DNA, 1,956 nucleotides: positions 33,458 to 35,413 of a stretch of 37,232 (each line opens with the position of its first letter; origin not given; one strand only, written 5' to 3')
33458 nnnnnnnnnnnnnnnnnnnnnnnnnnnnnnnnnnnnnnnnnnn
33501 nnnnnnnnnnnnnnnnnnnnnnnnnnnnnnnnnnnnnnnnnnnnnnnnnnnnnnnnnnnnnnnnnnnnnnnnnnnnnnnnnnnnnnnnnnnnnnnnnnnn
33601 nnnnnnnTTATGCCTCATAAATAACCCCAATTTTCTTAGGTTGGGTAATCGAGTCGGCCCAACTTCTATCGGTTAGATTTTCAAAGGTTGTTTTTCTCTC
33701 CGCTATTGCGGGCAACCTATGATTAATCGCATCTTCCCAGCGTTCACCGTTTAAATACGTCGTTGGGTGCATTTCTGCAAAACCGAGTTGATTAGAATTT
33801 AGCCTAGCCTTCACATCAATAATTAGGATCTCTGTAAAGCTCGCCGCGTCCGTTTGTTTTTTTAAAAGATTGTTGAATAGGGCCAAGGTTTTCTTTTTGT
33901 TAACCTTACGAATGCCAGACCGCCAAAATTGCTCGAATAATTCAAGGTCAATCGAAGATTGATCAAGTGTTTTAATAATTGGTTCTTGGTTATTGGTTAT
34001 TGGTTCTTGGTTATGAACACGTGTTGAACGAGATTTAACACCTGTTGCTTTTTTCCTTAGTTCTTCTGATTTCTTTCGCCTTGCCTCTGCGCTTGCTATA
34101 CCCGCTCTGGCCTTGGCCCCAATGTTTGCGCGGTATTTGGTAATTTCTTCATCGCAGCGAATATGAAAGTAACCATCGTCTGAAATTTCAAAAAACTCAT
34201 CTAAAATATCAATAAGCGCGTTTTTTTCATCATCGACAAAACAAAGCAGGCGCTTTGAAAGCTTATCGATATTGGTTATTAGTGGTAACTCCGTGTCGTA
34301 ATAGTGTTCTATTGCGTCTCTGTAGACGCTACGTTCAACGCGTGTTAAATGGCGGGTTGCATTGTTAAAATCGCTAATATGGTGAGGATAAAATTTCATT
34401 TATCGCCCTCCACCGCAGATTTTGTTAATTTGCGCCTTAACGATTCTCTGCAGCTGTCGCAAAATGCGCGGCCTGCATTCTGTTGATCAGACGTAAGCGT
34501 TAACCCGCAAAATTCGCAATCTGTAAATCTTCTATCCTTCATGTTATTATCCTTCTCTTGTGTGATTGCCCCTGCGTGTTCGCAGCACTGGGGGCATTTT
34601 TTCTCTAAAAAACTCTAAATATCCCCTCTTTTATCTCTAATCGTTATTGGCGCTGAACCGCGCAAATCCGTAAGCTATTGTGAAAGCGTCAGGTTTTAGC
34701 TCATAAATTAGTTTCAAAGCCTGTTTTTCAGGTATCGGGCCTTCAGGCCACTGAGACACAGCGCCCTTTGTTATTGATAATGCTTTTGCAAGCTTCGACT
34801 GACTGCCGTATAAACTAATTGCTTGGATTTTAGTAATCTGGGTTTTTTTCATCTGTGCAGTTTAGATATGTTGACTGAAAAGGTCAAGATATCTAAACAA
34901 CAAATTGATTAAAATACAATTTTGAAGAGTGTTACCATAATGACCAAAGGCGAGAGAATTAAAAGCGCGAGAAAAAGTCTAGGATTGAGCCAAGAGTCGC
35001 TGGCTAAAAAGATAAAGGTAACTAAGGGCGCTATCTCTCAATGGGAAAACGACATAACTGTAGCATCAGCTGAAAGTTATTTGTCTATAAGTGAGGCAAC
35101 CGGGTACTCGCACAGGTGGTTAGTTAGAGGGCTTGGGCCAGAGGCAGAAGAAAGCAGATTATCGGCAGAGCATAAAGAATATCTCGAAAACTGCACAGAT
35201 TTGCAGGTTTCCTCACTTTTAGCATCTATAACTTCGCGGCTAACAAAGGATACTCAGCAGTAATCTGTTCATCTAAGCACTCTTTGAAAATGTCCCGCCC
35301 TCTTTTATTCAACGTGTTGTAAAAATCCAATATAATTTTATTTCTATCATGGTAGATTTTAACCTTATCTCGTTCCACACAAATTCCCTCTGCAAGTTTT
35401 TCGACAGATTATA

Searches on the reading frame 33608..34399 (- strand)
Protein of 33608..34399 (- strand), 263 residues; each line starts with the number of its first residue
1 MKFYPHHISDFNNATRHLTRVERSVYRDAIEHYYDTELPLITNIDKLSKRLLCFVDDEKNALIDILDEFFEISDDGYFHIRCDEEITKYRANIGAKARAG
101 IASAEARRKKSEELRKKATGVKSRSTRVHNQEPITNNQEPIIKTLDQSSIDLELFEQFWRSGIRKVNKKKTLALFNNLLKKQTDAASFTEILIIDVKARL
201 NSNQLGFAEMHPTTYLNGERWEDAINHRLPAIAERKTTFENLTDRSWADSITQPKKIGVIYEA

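Call 72: search_protein_families(library=pfam, proteins=[window:33608-34399:-], max_evalue=0.01)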
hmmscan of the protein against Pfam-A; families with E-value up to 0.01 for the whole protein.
window:33608-34399:- (263 aa): 1 family
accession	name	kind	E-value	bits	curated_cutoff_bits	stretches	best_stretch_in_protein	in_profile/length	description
PF07120.17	DUF1376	-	5.7e-23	81.5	30.1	1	3-86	2-85/86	Protein of unknown function (DUF1376)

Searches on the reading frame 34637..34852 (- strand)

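Call 72: search_protein_families(library=pfam, proteins=[window:34637-34852:-], max_evalue=0.01)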
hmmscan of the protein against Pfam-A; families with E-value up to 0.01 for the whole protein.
window:34637-34852:- (71 aa): 2 families
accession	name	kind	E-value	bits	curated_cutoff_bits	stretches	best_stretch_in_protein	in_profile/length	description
PF14549.12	P22_Cro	-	2.4e-11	43.6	30.2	1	8-47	2-40/60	DNA-binding transcriptional regulator Cro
PF15943.11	YdaS_toxin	-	3.1e-08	33.8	30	1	10-44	3-39/65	Bacterial toxin YdaS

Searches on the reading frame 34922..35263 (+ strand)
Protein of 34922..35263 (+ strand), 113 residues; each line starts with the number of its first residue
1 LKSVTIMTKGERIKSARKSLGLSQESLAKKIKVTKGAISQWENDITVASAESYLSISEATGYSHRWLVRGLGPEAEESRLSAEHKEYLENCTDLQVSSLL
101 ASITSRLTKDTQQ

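Call 72: search_protein_families(library=pfam, proteins=[window:34922-35263:+], max_evalue=0.01)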
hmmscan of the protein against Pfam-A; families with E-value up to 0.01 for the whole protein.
window:34922-35263:+ (113 aa): 6 families
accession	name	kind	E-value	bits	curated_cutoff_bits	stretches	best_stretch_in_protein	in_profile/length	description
PF01381.28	HTH_3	-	1.6e-14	54.1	23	1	13-67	1-55/55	Helix-turn-helix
PF12844.13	HTH_19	-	1.2e-11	44.7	30.2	1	10-70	1-61/64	Helix-turn-helix domain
PF13560.12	HTH_31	-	3.2e-06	27.8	27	1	10-61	3-55/64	Helix-turn-helix domain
PF15943.11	YdaS_toxin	-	5e-06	26.7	30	1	14-61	2-48/65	Bacterial toxin YdaS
PF14549.12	P22_Cro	-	6.2e-05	23.1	30.2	1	23-45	11-33/60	DNA-binding transcriptional regulator Cro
PF07022.19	Phage_CI_repr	-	0.0056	17.4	22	1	12-72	2-62/65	Bacteriophage CI repressor helix-turn-helix domain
